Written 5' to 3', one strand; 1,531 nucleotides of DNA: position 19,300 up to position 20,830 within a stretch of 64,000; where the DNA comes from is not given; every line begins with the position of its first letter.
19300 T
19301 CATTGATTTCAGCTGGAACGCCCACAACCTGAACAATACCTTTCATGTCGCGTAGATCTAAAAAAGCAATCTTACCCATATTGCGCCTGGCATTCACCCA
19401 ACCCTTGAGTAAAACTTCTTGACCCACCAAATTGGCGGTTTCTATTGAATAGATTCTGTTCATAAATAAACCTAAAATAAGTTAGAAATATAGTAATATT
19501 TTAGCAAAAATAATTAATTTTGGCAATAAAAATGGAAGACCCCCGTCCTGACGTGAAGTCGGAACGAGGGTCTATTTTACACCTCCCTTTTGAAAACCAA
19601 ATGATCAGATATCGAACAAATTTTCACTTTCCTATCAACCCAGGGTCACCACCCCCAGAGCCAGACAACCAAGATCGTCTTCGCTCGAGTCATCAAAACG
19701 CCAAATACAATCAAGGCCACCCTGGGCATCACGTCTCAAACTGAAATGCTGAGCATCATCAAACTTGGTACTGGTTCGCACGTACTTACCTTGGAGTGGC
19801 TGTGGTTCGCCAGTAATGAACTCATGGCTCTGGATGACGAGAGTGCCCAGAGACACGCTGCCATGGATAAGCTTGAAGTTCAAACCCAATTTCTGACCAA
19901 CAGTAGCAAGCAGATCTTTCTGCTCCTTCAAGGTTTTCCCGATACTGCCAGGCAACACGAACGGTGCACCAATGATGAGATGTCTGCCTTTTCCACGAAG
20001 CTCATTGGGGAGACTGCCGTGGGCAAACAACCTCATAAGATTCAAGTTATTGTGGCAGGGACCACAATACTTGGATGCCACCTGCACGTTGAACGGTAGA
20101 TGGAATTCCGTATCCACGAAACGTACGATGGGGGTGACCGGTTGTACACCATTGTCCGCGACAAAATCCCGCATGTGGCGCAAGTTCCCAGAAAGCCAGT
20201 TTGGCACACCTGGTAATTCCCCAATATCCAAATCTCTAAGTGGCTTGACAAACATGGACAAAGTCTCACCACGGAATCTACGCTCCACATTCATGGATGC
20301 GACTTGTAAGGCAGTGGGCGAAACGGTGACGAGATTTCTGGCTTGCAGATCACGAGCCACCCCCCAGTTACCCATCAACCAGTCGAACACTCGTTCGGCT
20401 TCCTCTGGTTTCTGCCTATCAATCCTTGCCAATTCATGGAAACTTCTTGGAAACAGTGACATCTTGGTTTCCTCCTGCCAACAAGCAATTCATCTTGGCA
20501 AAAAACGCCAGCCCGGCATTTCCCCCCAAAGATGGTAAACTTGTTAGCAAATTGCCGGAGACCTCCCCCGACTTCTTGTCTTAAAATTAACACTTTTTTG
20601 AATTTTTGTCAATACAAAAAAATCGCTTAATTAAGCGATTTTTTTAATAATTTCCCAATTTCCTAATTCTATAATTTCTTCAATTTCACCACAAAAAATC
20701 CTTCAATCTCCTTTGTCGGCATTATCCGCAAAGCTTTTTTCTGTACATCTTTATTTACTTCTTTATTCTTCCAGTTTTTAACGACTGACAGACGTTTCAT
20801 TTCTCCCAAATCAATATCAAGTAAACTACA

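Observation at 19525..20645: GC-rich foreign ORF with a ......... RBS, native-looking promoter and terminator, and a perfect 30-nt palindrome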

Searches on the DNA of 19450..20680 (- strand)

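Call 103: search_rna_families(source=window, start=19450, end=20680, threshold=evalue, max_evalue=1)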
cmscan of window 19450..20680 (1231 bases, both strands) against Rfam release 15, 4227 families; matches with E-value up to 1: 7.
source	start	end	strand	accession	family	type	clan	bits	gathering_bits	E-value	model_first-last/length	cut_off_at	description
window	20531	20620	-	RF03048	RAGATH-20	Gene; sRNA;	-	26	101.4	0.13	1-102/102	no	RAGATH-20 RNA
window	20548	20648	-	RF02900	AaHKsRNA82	Gene; sRNA;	-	25.1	51.4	0.32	1-81/81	no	Aggregatibacter sRNA 82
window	20536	20648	+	RF00513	Trp_leader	Cis-reg; leader;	-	23.5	41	0.043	1-100/100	no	Tryptophan operon leader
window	20610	20647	+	RF04346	Plastid-ccsA-ndhD-1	Cis-reg;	CL00154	21.5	48.5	0.19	1-57/57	no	Plastid-ccsA-ndhD-1 3UTR RNA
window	20498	20680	-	RF02637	EF0408_EF0409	Gene; sRNA;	-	20.5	440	0.0071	202-412/412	5'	Enterococcus sRNA EF0408_EF0409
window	20472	20504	-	RF01168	SNORD126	Gene; snRNA; snoRNA; CD-box;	-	20.1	55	0.46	1-77/77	no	Small nucleolar RNA SNORD126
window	20547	20645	+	RF02394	sau-63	Gene; sRNA;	-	20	100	0.61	1-98/98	no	Staphylococcus sRNA sau-63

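Call 107: build_rna_model(alignment_id=A8)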
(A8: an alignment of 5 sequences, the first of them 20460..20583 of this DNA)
Model R1 built from alignment A8 (5 sequences, 131 columns); structure: RNAalifold consensus.
model positions 125; base pairs 36; branch points 1; effective number of sequences 1.39; information 0.59 bits per position. Calibrated on 0.2 Mb of random sequence (short: E-values are rough).
structure used (alignment columns):
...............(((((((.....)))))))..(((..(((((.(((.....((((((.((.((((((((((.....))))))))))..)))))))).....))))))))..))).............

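Call 108: search_with_rna_model(model_id=R1, sources=[window, L005, L006, L007, L008, L009, L010, L014, L015, L016, L020, L021, L022, L023, L024, L025, L026, L028, L029, L030, L031, L032], max_evalue=1, show_alignments=0)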
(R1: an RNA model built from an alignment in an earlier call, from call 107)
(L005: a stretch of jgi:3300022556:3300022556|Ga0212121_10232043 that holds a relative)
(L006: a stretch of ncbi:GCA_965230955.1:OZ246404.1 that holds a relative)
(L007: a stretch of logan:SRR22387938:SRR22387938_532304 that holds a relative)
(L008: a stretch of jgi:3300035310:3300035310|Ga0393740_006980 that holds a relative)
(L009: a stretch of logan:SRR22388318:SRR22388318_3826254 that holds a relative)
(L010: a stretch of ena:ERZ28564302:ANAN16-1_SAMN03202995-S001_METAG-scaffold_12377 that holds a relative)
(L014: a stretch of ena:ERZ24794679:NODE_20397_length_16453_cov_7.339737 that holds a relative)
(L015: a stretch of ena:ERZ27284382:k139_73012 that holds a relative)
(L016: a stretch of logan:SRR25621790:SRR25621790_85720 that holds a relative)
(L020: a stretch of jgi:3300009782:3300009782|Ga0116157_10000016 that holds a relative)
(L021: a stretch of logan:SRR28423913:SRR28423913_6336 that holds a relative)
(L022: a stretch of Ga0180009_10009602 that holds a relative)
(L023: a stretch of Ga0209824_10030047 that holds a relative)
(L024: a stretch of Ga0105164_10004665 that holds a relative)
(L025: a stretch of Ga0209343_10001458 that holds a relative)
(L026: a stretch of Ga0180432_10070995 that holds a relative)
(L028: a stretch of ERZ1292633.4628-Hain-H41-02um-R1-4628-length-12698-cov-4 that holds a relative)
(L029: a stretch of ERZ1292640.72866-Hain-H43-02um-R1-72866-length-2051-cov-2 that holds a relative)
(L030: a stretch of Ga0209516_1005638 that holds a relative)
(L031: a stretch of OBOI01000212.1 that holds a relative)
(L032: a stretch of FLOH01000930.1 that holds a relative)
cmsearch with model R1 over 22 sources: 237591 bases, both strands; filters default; matches with E-value up to 1: 9.
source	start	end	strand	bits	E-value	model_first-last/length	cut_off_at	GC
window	20460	20584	-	127.2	2e-36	1-125/125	no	0.49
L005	258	379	+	115.9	6.6e-33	1-125/125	no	0.54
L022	5993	6117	+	114.8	1.4e-32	1-125/125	no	0.43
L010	7714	7838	+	113.9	2.7e-32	1-125/125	no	0.47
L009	1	45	+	22.7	0.00073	79-125/125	5'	0.38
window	20476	20550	+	19.2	0.0093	36-110/125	no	0.47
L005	293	365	-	18.5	0.015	38-109/125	no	0.56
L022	6029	6101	-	14.4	0.3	38-109/125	no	0.49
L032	1046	1119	+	12.7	0.97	1-125/125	no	0.32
